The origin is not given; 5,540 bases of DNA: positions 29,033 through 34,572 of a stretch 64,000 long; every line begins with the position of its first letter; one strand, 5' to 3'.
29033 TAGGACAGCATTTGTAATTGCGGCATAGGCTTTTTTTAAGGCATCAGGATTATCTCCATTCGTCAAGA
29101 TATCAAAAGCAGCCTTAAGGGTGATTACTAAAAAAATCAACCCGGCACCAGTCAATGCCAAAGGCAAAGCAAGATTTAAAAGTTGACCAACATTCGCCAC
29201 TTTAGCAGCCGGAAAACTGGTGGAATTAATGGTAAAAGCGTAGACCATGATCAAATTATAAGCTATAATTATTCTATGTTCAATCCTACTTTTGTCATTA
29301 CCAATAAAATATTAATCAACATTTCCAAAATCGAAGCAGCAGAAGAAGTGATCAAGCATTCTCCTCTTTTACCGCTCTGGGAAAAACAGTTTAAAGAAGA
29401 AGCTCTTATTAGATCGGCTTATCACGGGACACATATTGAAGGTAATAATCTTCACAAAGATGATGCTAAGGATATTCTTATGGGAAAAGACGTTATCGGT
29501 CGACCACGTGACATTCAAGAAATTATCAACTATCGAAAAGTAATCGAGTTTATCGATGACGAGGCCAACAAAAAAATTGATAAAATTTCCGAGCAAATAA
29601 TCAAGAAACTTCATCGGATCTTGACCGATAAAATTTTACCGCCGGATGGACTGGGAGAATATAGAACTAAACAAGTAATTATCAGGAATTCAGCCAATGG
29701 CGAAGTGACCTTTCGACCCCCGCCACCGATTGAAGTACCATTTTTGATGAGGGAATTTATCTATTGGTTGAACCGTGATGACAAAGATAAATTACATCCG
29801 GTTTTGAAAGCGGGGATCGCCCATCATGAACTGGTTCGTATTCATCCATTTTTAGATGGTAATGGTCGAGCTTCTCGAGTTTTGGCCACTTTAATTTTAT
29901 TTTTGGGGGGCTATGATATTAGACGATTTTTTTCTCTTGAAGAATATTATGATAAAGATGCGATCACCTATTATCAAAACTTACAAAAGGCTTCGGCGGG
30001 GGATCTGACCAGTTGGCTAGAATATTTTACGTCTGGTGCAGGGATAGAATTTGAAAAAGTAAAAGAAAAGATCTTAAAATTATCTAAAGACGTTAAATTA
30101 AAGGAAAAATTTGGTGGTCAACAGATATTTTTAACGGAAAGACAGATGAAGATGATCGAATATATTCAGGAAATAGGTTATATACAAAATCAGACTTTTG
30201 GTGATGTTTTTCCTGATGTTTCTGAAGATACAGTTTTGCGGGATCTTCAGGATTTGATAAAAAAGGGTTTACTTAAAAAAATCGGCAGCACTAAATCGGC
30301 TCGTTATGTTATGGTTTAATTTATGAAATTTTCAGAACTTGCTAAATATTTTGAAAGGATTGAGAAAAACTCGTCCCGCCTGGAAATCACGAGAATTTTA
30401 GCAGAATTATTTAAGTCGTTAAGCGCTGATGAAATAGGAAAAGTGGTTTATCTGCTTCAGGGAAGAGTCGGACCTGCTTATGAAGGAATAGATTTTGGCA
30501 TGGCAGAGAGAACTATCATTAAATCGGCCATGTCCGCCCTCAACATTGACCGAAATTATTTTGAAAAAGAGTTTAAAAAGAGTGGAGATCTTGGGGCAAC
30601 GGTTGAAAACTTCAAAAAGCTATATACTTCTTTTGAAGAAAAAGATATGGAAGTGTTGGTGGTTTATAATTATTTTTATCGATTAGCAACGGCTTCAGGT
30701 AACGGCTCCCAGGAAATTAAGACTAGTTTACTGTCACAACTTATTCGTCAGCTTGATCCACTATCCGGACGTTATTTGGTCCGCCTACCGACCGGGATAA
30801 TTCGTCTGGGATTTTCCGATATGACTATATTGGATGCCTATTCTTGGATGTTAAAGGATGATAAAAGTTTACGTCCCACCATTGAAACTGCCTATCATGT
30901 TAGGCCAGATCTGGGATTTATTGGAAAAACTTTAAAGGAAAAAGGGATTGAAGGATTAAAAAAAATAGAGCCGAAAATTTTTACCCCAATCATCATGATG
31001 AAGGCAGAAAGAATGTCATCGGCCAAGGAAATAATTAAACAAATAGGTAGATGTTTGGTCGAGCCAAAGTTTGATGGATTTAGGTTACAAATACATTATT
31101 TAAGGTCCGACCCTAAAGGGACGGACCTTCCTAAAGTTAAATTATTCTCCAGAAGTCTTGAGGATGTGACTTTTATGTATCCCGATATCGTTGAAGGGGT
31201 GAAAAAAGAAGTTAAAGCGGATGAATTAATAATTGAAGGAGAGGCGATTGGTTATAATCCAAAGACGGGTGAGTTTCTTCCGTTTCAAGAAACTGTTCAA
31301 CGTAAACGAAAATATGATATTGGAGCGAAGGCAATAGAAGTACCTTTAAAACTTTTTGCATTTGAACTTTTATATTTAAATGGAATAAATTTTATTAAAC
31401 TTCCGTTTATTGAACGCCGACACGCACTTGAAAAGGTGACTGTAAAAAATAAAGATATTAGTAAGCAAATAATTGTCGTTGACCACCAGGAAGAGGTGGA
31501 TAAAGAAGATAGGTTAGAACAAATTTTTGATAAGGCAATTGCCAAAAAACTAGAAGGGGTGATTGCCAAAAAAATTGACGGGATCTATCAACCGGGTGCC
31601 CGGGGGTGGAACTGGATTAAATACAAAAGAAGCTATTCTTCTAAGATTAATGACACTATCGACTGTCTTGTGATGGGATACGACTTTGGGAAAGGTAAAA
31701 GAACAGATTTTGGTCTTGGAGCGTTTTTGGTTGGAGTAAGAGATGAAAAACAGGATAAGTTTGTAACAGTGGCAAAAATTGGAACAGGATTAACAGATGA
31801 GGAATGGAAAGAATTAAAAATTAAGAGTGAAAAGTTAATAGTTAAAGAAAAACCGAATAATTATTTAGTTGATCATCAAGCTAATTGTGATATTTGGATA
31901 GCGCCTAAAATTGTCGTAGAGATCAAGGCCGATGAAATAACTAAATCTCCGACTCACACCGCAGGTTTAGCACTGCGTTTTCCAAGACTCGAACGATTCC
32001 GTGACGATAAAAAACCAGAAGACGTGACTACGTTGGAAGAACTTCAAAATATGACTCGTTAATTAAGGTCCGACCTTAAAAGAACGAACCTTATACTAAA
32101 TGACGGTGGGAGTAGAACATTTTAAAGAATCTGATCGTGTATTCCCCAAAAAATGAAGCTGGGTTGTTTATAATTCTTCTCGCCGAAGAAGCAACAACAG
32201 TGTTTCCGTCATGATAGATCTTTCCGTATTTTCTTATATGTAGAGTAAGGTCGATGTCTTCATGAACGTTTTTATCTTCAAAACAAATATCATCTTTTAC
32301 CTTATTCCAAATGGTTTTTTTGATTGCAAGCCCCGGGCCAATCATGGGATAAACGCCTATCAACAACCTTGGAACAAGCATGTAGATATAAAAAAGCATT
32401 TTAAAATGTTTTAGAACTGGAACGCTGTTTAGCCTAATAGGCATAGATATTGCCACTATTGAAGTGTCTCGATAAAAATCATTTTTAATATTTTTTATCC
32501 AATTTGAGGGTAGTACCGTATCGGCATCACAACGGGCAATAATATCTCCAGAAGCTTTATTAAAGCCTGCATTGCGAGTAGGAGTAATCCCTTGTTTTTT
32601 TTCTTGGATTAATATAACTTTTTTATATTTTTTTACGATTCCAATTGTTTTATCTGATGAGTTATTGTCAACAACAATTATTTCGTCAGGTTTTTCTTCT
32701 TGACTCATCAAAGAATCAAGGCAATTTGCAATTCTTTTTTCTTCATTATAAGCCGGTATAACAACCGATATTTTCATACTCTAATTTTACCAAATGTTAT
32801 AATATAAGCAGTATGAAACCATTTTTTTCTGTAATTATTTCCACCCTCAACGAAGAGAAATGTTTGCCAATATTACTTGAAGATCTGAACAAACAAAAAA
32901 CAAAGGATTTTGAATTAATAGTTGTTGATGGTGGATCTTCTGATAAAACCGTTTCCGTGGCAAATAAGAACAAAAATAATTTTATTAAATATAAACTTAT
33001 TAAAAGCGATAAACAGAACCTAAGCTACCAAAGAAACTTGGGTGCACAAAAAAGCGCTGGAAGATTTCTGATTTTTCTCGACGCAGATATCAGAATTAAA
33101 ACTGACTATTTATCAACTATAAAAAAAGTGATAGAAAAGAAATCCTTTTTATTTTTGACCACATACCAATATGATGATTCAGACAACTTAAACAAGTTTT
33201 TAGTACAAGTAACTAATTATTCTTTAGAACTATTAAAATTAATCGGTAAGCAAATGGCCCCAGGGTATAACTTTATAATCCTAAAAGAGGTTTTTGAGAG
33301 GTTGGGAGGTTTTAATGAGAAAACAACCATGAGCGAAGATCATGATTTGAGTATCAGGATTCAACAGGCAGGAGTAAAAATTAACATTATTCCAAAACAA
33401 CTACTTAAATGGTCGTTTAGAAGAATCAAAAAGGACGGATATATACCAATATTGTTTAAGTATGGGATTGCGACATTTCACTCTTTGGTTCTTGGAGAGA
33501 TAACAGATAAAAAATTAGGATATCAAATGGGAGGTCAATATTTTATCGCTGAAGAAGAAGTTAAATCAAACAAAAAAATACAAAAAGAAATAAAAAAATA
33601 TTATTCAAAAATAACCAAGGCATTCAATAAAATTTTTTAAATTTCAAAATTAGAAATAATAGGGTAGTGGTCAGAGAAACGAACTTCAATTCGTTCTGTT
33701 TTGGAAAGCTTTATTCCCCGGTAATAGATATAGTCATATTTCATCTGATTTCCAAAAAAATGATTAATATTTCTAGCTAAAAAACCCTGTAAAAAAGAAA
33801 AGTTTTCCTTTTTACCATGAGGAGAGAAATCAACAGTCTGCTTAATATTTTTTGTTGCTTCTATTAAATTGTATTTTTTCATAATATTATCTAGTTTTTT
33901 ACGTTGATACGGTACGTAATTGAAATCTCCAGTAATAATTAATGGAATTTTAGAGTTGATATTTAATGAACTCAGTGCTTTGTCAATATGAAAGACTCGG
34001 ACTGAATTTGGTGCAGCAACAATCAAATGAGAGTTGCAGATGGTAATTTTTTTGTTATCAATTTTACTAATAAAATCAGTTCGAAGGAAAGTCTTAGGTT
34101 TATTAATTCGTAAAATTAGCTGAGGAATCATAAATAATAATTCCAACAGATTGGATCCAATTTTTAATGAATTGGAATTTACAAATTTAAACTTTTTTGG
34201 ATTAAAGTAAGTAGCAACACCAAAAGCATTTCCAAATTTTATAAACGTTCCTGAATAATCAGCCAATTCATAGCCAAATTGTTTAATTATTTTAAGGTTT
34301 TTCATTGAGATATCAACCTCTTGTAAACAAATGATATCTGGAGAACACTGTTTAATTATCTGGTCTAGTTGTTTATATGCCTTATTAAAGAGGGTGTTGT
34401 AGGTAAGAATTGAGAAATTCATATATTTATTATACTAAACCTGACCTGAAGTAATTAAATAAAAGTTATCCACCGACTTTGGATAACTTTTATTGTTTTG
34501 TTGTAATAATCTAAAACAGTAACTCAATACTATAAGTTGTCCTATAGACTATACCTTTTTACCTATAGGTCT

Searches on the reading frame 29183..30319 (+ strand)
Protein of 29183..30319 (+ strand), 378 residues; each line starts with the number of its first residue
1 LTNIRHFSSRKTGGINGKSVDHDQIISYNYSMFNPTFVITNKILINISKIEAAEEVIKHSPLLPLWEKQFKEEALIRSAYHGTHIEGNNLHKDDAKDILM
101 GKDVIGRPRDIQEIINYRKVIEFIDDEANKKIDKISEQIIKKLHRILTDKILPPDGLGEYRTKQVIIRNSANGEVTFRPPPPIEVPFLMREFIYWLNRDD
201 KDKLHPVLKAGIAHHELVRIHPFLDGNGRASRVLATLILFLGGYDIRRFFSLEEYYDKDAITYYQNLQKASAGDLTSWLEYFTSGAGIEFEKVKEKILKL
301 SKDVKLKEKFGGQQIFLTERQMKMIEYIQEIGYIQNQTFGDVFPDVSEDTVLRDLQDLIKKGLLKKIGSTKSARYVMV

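Call 7: search_protein_families(library=pfam, proteins=[window:29183-30319:+], max_evalue=0.001)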
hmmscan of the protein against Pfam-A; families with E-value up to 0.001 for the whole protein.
window:29183-30319:+ (378 aa): 2 families
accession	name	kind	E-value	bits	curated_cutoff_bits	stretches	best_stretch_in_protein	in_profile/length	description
PF02661.23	Fic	-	6.4e-24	85.1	24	1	135-239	2-93/93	Fic/DOC family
PF08220.18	HTH_DeoR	-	3.6e-05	23.9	21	1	320-367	1-47/57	DeoR-like helix-turn-helix domain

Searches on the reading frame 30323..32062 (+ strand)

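Call 7: search_protein_families(library=pfam, proteins=[window:30323-32062:+], max_evalue=0.001)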
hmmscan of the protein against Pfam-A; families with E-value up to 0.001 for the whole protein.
window:30323-32062:+ (579 aa): 3 families
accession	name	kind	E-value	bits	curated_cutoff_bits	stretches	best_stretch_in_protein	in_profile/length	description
PF01068.26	DNA_ligase_A_M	-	2.5e-49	168.2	26.2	1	226-435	2-204/204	ATP dependent DNA ligase domain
PF04675.19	DNA_ligase_A_N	-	1.1e-37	130.4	24.6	1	2-173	1-173/174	DNA ligase N terminus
PF04679.21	DNA_ligase_A_C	-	1.4e-21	77.1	27.5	1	464-563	4-94/94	ATP dependent DNA ligase C terminal region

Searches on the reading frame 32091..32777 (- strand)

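Call 72: search_protein_families(library=pfam, proteins=[window:32091-32777:-], max_evalue=0.01)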
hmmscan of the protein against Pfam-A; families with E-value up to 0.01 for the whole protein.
window:32091-32777:- (228 aa): 5 families
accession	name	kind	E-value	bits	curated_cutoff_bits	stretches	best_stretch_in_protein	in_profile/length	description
PF00535.33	Glycos_transf_2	-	1.6e-30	106.7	23.3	1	4-115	1-118/168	Glycosyl transferase family 2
PF13641.12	Glyco_tranf_2_3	-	1.8e-13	51.5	27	1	3-185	3-198/230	Glycosyltransferase like family 2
PF10111.15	Glyco_tranf_2_2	-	1.9e-08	34.6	27.3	1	4-91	1-96/276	Glycosyltransferase like family 2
PF13632.12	Glyco_trans_2_3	-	0.00038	20.8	27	1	81-187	3-112/198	Glycosyl transferase family group 2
PF13704.12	Glyco_tranf_2_4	-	0.0017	19.3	27.5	1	11-86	2-81/98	Glycosyl transferase family 2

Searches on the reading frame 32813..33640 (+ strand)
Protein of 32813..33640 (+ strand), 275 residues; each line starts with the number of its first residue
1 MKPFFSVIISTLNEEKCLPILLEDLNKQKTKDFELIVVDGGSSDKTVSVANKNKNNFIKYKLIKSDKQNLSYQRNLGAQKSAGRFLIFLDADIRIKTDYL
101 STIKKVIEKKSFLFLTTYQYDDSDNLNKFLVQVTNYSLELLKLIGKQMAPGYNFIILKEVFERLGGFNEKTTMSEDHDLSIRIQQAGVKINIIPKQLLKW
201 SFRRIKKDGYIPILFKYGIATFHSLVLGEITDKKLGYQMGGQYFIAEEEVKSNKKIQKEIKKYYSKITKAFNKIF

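Call 6: search_protein_families(library=pfam, proteins=[window:32813-33640:+], max_evalue=0.1)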
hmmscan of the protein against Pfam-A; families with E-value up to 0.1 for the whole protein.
window:32813-33640:+ (275 aa): 9 families
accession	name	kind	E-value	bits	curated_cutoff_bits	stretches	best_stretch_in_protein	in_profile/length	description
PF00535.33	Glycos_transf_2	-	7.4e-25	88.2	23.3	1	6-164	1-167/168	Glycosyl transferase family 2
PF10111.15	Glyco_tranf_2_2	-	3.7e-17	63.2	27.3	1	6-202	1-222/276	Glycosyltransferase like family 2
PF13506.12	Glyco_transf_21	-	6.6e-09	35.9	21.7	1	79-200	27-154/174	Glycosyl transferase family 21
PF13641.12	Glyco_tranf_2_3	-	2.6e-08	34.6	27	1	5-198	3-209/230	Glycosyltransferase like family 2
PF13632.12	Glyco_trans_2_3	-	4.9e-06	26.9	27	1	87-196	3-119/198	Glycosyl transferase family group 2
PF02709.20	Glyco_transf_7C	-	0.00025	21.1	23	1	153-196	23-68/78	N-terminal domain of galactosyltransferase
PF18343.7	SH3_14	-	0.022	15.3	25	1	25-77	50-102/134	Dda helicase SH3 domain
PF13896.12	Glyco_transf_49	-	0.04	13.7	27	0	44-111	92-160/329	Glycosyl-transferase for dystroglycan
PF21951.1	TARP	-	0.065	13.7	27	0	112-147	10-44/58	T-cell receptor gamma alternate reading frame protein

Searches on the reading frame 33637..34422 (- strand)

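Call 6: search_protein_families(library=pfam, proteins=[window:33637-34422:-], max_evalue=0.1)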
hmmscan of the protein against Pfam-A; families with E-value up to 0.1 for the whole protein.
window:33637-34422:- (261 aa): 2 families
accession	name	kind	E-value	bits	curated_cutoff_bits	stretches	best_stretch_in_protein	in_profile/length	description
PF03372.29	Exo_endo_phos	-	3.7e-13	50.2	24.5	1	6-252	1-225/225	Endonuclease/Exonuclease/phosphatase family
PF19906.4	CGDB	-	0.074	13.3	27.6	0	221-250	19-48/112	C-glycoside deglycosidase beta subunit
